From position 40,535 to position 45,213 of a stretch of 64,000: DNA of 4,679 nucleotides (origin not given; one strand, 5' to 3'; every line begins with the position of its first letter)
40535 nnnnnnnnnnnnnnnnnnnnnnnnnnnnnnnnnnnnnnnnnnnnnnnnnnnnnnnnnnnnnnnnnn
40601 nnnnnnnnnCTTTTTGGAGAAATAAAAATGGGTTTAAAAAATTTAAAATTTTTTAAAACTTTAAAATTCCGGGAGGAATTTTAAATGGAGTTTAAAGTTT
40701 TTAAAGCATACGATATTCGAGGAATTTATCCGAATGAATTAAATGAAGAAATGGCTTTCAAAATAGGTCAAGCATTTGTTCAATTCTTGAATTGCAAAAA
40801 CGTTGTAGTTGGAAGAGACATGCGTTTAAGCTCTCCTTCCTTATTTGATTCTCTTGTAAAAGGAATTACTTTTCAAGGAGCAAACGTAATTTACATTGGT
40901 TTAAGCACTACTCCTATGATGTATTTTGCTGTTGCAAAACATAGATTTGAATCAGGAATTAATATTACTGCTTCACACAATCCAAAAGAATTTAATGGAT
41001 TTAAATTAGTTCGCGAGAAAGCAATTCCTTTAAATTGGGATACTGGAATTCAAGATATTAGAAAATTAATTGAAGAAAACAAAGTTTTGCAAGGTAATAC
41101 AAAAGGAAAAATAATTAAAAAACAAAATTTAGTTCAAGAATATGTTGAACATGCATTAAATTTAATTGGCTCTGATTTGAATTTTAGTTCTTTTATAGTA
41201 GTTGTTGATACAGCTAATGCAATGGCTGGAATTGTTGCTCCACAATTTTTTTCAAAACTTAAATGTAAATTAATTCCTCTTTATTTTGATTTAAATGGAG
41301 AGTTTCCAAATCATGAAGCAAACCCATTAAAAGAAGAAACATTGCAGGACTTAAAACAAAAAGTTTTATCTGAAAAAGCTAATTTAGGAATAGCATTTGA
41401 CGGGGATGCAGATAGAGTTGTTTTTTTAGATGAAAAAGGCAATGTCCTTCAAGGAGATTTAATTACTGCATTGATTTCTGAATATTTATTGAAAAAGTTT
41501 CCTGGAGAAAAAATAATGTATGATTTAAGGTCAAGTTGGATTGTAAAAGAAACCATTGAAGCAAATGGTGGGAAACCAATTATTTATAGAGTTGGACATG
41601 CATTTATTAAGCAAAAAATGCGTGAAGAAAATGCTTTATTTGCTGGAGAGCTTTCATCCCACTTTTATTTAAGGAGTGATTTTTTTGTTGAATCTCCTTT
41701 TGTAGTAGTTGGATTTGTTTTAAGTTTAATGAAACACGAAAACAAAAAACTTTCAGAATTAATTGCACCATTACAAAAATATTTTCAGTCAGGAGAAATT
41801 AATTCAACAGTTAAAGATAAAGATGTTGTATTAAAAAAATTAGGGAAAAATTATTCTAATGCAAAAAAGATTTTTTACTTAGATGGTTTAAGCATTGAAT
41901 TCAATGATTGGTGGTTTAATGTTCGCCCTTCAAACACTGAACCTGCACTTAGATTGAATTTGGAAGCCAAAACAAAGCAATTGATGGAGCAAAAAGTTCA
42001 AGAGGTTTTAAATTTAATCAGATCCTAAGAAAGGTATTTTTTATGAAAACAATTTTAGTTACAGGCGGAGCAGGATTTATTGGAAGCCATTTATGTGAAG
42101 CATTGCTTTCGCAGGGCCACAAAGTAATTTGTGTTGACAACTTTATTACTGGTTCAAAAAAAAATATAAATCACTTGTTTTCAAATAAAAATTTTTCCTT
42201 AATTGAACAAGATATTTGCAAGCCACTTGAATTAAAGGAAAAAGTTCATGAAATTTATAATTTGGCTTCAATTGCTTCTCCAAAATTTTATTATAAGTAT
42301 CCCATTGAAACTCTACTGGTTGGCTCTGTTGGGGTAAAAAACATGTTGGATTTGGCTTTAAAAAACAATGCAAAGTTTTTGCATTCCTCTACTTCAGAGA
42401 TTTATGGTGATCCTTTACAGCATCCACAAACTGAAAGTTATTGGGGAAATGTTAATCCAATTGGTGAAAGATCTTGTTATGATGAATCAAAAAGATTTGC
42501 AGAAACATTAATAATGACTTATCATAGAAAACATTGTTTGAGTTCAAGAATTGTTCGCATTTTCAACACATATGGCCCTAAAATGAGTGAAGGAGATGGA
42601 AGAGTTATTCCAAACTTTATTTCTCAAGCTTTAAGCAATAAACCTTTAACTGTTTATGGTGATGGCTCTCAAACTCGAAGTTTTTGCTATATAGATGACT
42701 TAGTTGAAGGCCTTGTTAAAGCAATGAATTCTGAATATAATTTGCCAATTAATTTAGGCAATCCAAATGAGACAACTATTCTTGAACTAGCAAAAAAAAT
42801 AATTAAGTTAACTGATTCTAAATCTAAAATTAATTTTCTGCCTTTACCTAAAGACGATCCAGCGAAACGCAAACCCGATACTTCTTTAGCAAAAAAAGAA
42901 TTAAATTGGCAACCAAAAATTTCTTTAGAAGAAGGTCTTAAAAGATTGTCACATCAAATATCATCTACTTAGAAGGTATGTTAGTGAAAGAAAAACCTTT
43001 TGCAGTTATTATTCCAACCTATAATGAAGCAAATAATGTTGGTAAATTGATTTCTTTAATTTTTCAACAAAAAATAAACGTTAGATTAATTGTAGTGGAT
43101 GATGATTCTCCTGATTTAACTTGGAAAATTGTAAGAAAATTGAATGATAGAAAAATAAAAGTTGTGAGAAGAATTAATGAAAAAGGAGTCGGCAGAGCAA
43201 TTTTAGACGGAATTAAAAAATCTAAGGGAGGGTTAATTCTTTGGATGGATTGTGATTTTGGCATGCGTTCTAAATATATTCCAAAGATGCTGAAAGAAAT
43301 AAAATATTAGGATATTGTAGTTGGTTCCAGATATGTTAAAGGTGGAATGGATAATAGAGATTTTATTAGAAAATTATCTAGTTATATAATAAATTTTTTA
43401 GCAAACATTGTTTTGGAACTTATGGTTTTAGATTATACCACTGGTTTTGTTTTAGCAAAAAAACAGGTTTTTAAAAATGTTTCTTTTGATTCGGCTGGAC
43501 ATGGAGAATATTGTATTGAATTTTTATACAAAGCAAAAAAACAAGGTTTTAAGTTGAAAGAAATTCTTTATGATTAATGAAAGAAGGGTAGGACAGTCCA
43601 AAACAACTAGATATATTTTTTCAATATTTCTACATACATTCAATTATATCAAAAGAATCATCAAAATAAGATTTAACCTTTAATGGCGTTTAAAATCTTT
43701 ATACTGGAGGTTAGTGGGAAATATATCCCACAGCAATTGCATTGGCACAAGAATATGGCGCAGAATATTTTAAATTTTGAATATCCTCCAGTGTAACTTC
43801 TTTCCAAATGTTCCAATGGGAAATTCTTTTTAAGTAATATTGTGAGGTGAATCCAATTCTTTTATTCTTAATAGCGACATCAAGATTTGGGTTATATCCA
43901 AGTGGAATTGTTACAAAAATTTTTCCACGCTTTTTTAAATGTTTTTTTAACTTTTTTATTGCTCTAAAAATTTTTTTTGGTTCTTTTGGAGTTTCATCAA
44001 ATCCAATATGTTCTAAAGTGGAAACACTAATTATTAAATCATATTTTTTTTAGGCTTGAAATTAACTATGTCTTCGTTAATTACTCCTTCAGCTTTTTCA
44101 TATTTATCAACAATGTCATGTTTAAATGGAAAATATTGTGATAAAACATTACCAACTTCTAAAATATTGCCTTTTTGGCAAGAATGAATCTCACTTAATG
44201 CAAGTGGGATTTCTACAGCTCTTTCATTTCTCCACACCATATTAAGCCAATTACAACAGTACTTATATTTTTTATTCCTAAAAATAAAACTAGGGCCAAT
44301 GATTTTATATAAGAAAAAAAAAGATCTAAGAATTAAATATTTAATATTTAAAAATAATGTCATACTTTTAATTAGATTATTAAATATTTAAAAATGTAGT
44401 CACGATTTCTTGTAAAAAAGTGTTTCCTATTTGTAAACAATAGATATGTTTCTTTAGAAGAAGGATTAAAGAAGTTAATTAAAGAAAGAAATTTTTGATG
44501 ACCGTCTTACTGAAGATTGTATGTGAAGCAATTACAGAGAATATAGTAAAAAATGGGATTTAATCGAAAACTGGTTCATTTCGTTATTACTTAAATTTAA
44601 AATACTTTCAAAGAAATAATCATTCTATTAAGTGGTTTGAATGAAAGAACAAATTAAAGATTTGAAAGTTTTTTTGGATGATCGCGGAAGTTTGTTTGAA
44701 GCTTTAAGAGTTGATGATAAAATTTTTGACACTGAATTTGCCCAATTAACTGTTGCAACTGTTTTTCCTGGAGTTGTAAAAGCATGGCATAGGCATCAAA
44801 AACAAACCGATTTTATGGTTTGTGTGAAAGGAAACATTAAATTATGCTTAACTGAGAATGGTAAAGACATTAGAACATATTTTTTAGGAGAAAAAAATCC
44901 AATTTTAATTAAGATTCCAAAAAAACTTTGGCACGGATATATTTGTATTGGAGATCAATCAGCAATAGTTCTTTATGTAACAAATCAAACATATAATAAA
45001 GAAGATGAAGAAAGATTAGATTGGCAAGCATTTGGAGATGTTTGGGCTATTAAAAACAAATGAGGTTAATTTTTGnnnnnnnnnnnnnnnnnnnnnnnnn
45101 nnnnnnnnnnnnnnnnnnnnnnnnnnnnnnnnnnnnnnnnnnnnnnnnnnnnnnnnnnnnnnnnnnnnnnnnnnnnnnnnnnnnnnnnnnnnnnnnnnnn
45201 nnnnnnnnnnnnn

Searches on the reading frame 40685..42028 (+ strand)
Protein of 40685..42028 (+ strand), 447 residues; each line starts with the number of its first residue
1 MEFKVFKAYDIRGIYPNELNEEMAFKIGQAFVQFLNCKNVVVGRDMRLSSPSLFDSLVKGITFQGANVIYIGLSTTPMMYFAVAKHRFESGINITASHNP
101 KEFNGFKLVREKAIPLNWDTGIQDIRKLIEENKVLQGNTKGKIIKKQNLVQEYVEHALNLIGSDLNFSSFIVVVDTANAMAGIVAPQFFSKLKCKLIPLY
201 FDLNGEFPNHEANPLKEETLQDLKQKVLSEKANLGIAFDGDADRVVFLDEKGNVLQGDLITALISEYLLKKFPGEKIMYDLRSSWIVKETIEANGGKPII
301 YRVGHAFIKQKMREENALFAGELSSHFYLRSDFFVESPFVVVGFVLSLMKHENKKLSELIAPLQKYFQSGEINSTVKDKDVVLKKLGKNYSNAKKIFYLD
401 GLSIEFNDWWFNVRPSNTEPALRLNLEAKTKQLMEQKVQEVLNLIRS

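Call 64: search_protein_families(library=pfam, proteins=[window:40685-42028:+], max_evalue=0.0001)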
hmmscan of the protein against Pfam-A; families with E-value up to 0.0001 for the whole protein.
window:40685-42028:+ (447 aa): 4 families
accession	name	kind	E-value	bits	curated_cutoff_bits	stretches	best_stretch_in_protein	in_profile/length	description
PF02878.22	PGM_PMM_I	-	1e-35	122.8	22.5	1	5-133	3-135/138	Phosphoglucomutase/phosphomannomutase, alpha/beta/alpha domain I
PF02879.22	PGM_PMM_II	-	2.1e-22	80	29.3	1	152-252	2-103/103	Phosphoglucomutase/phosphomannomutase, alpha/beta/alpha domain II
PF02880.22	PGM_PMM_III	-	1.5e-19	70.6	20.7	1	257-366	2-115/115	Phosphoglucomutase/phosphomannomutase, alpha/beta/alpha domain III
PF00408.26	PGM_PMM_IV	-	5.8e-12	45.9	23.1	1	371-442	1-66/68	Phosphoglucomutase/phosphomannomutase, C-terminal domain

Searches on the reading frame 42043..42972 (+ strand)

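Call 15: search_protein_families(library=ncbifam, proteins=[window:42043-42972:+], max_evalue=0.001)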
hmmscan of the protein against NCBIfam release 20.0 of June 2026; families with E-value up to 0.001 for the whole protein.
window:42043-42972:+ (309 aa): 33 families (the best 25 are shown)
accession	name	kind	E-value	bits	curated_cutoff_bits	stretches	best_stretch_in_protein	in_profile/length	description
TIGR01181.1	dTDP_gluc_dehyt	equivalog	7.9e-40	136.9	365.1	1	4-301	2-306/321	dTDP-glucose 4,6-dehydratase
TIGR04180.1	EDH_00030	hypoth_equivalog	1.2e-36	126.4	475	1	4-265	1-264/297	NAD-dependent 4,6-dehydratase LegB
TIGR01179.1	galE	equivalog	1.3e-32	113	262.3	1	4-297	2-316/332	UDP-glucose 4-epimerase GalE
NF008872.0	PRK11908.1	equivalog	2.8e-29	102.2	294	1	1-302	1-331/349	bifunctional UDP-4-keto-pentose/UDP-xylose synthase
NF005998.1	PRK08125.1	equivalog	4.1e-27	94.9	777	1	2-300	316-643/649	bifunctional UDP-4-amino-4-deoxy-L-arabinose formyltransferase/UDP-glucuronic acid oxidase ArnA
NF007582.0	PRK10217.1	equivalog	6e-26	91.4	698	1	1-259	1-272/355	dTDP-glucose 4,6-dehydratase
NF007490.0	PRK10084.1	subfamily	4e-25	88.6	649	1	4-301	3-329/361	dTDP-glucose 4,6-dehydratase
TIGR02197.1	heptose_epim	equivalog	1.1e-22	80.7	274.6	1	4-306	1-313/316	ADP-glyceromanno-heptose 6-epimerase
NF011728.1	PRK15181.1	equivalog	6.7e-21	74.7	760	1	2-223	16-244/348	Vi polysaccharide biosynthesis UDP-N-acetylglucosaminuronic acid C-4 epimerase TviC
NF007956.0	PRK10675.1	subfamily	8.8e-19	67.8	394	1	3-298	2-321/338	UDP-glucose 4-epimerase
NF047922.1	GDPFucSynFcl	equivalog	1.6e-17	63.9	500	1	3-301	4-296/308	GDP-L-fucose synthase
TIGR01472.1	gmd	equivalog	5.1e-15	55.5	415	1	3-224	2-235/342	GDP-mannose 4,6-dehydratase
NF042422.1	oxyalk_red_OleD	equivalog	1.3e-12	47.8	580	1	3-229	2-216/329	2-alkyl-3-oxoalkanoate reductase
NF041015.1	UDPsulfquin_syn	equivalog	4.3e-12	45.7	575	2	186-230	236-280/384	UDP-sulfoquinovose synthase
TIGR02622.1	CDP_4_6_dhtase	equivalog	1.2e-11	44.4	278.45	1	2-302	5-326/352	CDP-glucose 4,6-dehydratase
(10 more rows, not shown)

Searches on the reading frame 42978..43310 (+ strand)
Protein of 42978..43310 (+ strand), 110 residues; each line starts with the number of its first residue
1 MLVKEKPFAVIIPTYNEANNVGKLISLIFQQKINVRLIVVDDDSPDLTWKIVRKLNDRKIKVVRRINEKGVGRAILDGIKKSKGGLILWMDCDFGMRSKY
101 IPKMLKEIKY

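Call 64: search_protein_families(library=pfam, proteins=[window:42978-43310:+], max_evalue=0.0001)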
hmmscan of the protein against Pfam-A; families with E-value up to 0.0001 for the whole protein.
window:42978-43310:+ (110 aa): 3 families
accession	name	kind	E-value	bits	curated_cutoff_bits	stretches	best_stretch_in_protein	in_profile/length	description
PF00535.33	Glycos_transf_2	-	1.1e-24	87.7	23.3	1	10-109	2-104/168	Glycosyl transferase family 2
PF10111.15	Glyco_tranf_2_2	-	9.9e-06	25.7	27.3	1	10-107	2-105/276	Glycosyltransferase like family 2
PF13641.12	Glyco_tranf_2_3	-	6.8e-05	23.4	27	1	7-100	2-103/230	Glycosyltransferase like family 2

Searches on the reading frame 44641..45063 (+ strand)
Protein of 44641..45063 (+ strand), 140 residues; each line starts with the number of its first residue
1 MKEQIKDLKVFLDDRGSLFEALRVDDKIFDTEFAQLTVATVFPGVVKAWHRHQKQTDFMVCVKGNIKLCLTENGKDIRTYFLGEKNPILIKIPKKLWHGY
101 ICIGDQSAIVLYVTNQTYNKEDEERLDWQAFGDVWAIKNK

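Call 64: search_protein_families(library=pfam, proteins=[window:44641-45063:+], max_evalue=0.0001)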
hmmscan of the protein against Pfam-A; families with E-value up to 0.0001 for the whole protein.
window:44641-45063:+ (140 aa): 4 families
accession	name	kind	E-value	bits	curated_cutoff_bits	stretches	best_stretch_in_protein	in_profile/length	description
PF14667.12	Polysacc_synt_C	-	9.7e-11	42.2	28.7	1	13-123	3-108/111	Polysaccharide biosynthesis C-terminal domain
PF05523.17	FdtA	-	1.4e-10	41.5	23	1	2-123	2-119/131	WxcM-like, C-terminal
PF00908.23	dTDP_sugar_isom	-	1.3e-09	38.4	27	1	7-129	11-144/168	dTDP-4-dehydrorhamnose 3,5-epimerase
PF07883.17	Cupin_2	-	1.4e-05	25.1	27.2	0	40-113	4-69/70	Cupin domain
